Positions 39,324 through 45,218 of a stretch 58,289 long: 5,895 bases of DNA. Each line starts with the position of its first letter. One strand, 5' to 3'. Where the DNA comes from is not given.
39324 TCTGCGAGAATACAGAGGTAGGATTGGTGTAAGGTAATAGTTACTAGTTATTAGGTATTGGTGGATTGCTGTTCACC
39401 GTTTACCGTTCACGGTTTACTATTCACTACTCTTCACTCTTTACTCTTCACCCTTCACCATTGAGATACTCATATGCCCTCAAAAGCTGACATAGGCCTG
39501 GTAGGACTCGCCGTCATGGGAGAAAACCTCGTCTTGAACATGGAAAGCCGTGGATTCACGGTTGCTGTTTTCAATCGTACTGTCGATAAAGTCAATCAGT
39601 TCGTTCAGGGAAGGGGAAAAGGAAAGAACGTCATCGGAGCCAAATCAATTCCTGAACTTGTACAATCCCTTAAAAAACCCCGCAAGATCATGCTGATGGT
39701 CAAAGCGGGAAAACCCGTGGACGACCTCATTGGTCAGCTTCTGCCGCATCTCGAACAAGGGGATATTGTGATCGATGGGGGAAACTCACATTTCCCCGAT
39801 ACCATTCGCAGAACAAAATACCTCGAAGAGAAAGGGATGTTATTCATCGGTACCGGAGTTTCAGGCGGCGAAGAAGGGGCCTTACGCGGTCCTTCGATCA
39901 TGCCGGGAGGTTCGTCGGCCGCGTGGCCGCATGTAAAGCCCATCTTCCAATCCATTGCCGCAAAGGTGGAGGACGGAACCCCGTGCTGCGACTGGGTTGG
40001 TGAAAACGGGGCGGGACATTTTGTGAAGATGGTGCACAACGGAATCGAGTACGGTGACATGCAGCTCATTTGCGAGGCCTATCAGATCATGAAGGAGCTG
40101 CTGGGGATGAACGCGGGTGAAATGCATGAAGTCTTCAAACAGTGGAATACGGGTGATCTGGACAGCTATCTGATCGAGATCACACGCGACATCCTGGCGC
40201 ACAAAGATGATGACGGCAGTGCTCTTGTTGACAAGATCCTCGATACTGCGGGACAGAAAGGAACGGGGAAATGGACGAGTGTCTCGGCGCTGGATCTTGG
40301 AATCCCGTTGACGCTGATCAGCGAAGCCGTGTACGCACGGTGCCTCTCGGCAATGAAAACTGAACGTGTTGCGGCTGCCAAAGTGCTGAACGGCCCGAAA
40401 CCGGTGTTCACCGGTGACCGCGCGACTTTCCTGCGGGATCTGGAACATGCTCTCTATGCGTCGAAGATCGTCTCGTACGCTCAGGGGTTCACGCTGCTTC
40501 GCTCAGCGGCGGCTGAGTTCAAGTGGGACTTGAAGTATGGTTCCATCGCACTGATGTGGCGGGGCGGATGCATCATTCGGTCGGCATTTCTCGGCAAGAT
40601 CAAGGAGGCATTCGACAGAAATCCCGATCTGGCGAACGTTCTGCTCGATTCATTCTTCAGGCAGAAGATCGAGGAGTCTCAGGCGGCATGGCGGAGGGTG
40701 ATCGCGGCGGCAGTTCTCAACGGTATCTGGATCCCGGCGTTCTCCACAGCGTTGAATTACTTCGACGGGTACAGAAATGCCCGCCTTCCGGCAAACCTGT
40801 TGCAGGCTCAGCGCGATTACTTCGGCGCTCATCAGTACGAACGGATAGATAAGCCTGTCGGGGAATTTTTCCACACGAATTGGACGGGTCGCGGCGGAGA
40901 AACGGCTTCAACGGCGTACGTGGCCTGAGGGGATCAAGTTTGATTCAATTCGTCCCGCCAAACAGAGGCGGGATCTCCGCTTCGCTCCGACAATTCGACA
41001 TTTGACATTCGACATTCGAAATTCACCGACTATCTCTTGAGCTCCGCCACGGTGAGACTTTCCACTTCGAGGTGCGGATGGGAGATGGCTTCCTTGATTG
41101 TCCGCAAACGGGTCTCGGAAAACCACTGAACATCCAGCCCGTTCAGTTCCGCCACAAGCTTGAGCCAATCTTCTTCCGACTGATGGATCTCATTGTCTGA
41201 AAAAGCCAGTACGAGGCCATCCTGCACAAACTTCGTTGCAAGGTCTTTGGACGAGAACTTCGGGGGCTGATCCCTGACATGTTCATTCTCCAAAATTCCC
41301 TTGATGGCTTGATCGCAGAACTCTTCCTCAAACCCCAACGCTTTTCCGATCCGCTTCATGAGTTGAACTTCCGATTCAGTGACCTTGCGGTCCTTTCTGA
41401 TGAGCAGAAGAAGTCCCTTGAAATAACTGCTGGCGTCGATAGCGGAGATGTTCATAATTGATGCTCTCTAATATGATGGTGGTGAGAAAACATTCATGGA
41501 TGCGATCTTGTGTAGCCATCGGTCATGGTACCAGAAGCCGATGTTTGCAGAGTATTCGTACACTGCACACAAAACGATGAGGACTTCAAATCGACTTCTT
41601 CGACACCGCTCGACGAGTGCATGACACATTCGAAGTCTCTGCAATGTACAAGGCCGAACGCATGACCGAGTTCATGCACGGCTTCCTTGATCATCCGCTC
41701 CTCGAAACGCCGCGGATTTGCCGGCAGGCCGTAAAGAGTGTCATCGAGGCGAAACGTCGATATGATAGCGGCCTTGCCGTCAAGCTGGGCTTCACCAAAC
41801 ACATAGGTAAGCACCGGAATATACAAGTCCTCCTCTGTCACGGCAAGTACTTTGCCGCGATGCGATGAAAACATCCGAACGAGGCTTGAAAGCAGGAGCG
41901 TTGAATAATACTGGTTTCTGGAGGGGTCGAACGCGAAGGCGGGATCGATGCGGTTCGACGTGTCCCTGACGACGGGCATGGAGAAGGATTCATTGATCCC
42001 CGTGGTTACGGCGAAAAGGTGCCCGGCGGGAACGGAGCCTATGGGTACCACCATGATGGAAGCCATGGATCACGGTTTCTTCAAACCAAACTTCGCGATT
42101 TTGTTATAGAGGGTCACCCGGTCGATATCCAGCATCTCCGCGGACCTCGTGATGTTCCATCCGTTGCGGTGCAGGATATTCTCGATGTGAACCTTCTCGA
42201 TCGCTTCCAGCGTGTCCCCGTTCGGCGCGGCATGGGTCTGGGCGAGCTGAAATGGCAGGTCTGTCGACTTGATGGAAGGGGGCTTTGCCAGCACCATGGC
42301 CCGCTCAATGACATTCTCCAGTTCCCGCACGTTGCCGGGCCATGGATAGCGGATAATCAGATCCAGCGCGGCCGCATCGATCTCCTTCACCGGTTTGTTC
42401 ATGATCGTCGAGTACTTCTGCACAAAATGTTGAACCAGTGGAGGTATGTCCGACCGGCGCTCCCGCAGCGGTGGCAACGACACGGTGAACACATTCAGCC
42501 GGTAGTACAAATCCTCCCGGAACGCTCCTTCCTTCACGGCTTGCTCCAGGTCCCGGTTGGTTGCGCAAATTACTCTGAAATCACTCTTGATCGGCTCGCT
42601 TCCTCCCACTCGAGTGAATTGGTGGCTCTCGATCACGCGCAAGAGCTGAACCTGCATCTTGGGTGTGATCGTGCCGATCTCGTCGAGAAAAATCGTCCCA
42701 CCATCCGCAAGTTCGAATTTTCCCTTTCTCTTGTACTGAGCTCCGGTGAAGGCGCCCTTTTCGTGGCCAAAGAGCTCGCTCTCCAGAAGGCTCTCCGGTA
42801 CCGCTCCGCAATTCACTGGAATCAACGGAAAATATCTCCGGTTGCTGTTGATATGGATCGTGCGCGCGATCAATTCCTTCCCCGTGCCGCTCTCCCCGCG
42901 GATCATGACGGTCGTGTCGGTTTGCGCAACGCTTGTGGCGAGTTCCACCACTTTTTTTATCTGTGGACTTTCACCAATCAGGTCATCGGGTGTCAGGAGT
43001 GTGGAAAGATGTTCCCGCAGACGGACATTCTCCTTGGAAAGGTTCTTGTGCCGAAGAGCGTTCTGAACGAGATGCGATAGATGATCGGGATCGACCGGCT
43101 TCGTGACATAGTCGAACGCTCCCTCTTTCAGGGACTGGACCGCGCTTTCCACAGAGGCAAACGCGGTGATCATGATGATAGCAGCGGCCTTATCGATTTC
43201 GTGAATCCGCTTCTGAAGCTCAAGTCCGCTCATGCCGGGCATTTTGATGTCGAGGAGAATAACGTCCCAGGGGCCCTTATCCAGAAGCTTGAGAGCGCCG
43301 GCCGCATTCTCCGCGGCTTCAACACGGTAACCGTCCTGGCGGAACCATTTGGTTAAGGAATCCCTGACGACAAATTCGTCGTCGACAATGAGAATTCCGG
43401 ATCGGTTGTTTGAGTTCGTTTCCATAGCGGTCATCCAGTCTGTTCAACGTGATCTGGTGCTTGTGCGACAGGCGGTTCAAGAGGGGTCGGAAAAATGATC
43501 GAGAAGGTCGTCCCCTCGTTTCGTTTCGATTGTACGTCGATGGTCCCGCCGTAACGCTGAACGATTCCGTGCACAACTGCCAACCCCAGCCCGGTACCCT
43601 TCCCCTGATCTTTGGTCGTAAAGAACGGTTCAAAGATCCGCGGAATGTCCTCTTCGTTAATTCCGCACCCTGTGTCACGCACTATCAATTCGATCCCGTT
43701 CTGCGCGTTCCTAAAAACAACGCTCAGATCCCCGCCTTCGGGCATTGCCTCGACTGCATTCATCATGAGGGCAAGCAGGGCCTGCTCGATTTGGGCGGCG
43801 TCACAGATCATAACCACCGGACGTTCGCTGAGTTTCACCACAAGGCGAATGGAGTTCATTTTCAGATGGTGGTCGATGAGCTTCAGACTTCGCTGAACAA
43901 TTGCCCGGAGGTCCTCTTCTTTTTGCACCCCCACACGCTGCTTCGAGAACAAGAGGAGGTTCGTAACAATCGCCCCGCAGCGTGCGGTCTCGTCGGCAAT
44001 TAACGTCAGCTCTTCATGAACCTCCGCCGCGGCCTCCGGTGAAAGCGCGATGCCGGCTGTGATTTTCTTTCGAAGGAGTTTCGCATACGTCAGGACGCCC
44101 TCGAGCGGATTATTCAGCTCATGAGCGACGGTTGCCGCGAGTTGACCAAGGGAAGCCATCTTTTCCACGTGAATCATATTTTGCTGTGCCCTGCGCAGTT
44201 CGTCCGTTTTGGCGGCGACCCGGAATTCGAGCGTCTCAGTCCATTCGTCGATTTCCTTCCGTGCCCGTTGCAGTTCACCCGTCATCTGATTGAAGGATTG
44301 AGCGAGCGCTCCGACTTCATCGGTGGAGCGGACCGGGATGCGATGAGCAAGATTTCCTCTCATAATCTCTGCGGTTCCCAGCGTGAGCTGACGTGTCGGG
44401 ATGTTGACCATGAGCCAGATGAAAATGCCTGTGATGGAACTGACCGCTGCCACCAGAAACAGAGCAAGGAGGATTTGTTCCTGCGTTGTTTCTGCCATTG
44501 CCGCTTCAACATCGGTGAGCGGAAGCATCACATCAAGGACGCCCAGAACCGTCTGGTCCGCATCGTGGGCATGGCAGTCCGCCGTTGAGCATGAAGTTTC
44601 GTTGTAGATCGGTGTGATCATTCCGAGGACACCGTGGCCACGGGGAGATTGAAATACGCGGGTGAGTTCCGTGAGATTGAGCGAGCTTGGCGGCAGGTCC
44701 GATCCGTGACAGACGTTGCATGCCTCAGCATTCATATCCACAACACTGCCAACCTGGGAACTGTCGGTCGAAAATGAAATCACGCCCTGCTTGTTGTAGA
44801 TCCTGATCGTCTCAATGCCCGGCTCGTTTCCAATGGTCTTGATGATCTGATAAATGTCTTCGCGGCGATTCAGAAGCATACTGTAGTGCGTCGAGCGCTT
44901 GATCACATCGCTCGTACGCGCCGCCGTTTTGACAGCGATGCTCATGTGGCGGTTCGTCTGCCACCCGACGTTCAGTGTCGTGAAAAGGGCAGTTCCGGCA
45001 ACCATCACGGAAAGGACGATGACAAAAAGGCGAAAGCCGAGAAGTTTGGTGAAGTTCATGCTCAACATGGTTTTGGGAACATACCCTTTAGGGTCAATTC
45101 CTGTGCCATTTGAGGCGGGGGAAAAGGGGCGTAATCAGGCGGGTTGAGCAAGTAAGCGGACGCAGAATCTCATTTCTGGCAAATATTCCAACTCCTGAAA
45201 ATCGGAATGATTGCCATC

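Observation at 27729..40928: Hexuronate operon lacking uxaA/uxaB/uxuA but carrying UxaE, a LarA-like epimerase candidate, a PdxB-like dehydrogenase and gnd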

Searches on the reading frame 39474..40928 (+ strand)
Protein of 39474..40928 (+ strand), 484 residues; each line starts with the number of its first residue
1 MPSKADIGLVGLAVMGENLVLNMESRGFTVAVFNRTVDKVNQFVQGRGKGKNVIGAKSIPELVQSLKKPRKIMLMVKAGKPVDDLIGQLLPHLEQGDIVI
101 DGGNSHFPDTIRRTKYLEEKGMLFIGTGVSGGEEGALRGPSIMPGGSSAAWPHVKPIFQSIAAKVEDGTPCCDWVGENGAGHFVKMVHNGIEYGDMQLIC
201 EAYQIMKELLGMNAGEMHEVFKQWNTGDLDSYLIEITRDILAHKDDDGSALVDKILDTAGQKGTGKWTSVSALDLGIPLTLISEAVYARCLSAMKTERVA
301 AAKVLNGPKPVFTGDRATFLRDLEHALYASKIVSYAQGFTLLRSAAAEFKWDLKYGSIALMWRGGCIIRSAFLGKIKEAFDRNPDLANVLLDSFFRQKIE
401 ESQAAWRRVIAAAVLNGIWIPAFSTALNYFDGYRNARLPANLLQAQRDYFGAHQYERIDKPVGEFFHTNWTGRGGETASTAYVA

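Call 4: search_protein_families(library=ncbifam, proteins=[window:39474-40928:+])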
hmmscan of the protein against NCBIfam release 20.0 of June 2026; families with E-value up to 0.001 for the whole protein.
window:39474-40928:+ (484 aa): 10 families
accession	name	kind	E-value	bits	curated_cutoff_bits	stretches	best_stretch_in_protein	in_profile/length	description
TIGR00873.1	gnd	equivalog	6.4e-235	780.3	426.7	1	6-471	1-466/467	decarboxylating NADP(+)-dependent phosphogluconate dehydrogenase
NF006765.0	PRK09287.1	equivalog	1.2e-222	740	413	1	4-476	3-473/476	NADP-dependent phosphogluconate dehydrogenase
NF007161.0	PRK09599.1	subfamily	3.5e-85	285.9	271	2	6-306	2-287/302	NADP-dependent phosphogluconate dehydrogenase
TIGR00872.1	gnd_rel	equivalog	5.7e-68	229.3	297.2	2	7-306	3-284/299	phosphogluconate dehydrogenase (NAD(+)-dependent, decarboxylating)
NF008592.0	PRK11559.1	equivalog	6e-13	48.7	397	1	5-204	3-191/296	2-hydroxy-3-oxopropionate reductase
TIGR01692.1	HIBADH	equivalog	1.2e-12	47.8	291.6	1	10-223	2-203/288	3-hydroxyisobutyrate dehydrogenase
TIGR01505.1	tartro_sem_red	equivalog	1.6e-12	47.2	340.75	1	7-206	2-190/291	2-hydroxy-3-oxopropionate reductase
NF043037.1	ThreonDh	equivalog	5.1e-10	39.3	350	1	5-221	3-208/297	L-threonate dehydrogenase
NF011633.0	PRK15059.1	equivalog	4.7e-07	29.3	451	1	7-196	3-180/292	2-hydroxy-3-oxopropionate reductase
NF012005.0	PRK15461.1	equivalog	0.00022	20.5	348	1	5-203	2-189/298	sulfolactaldehyde 3-reductase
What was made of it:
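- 39474..40928 (+): gnd, NADP-dependent decarboxylating 6-phosphogluconate dehydrogenase. It is the last gene of the unit; the next gene is convergent. TIGR00873 at 780 against 427 (call 4).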

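Call 35: search_protein_families(library=pfam, proteins=[window:39474-40928:+], max_evalue=0.001)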
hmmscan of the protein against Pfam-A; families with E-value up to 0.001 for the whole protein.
window:39474-40928:+ (484 aa): 2 families
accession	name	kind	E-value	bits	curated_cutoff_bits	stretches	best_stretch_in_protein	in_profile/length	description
PF00393.24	6PGD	-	7e-135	449.5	27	1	181-470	1-290/290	6-phosphogluconate dehydrogenase, C-terminal domain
PF03446.21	NAD_binding_2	-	8.3e-51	172.6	21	1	6-166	1-157/161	NAD binding domain of 6-phosphogluconate dehydrogenase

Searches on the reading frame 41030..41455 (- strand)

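Call 9: search_protein_families(library=pfam, proteins=[window:41030-41455:-], max_evalue=0.00001)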
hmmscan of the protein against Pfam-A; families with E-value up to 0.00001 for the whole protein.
window:41030-41455:- (141 aa): 1 family
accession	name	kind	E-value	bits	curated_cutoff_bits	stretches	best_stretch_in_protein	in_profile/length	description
PF05099.18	TerB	-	3.5e-06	27.7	24.4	0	16-115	9-116/118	Tellurite resistance protein TerB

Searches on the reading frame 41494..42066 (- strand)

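Call 9: search_protein_families(library=pfam, proteins=[window:41494-42066:-], max_evalue=0.00001)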
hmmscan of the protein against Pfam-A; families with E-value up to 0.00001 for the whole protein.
window:41494-42066:- (190 aa): 1 family
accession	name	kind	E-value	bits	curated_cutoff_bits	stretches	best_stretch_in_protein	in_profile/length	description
PF07998.17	Peptidase_M54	-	1.4e-24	87.6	24.4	1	49-174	64-193/194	Peptidase family M54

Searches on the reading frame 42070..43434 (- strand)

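Call 9: search_protein_families(library=pfam, proteins=[window:42070-43434:-], max_evalue=0.00001)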
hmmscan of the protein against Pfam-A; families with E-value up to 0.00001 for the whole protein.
window:42070-43434:- (454 aa): 6 families
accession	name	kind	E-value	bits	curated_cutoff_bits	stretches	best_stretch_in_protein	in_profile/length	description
PF00158.32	Sigma54_activat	-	3.8e-72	241.9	20.2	1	152-318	1-167/168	Sigma-54 interaction domain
PF00072.30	Response_reg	-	6.9e-32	110.4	30.2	1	14-123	1-110/111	Response regulator receiver domain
PF25601.1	AAA_lid_14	-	3.6e-28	97.7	27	1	324-403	1-80/87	AAA+ ATPase lid domain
PF14532.12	Sigma54_activ_2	-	1.2e-18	68.1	25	1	153-323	1-138/138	Sigma-54 interaction domain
PF02954.25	HTH_8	-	3.6e-13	49.5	22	1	408-449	1-42/42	Bacterial regulatory protein, Fis family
PF07728.20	AAA_5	-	1.4e-07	32.1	22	1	176-295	2-124/139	AAA domain (dynein-related subfamily)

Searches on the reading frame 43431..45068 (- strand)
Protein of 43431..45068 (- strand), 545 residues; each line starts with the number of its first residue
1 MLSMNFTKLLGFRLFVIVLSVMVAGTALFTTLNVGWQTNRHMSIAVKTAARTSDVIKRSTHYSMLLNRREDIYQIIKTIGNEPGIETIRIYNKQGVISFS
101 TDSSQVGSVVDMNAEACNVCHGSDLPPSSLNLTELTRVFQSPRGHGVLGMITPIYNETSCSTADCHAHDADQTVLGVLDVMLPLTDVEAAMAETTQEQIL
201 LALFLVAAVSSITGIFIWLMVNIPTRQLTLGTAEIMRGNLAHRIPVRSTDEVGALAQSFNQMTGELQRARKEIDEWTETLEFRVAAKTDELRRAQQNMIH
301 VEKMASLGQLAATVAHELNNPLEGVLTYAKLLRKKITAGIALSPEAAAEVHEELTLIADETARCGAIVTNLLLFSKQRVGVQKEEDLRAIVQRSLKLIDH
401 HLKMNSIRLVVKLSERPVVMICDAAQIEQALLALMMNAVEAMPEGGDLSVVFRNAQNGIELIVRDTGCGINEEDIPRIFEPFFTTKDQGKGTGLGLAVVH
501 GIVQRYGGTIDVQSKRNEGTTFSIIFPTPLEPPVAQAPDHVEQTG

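Call 9: search_protein_families(library=pfam, proteins=[window:43431-45068:-], max_evalue=0.00001)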
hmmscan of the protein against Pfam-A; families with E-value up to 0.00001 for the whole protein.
window:43431-45068:- (545 aa): 3 families
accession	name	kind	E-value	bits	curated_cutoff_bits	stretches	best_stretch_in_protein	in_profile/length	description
PF02518.31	HATPase_c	-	1.7e-27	96.5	26.4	1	423-528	2-109/111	Histidine kinase-, DNA gyrase B-, and HSP90-like ATPase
PF00672.30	HAMP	-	1.2e-12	48.4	25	1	224-267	9-52/53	HAMP domain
PF00512.31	HisKA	-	2.3e-12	47.2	26.9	1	307-377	2-63/66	His Kinase A (phospho-acceptor) domain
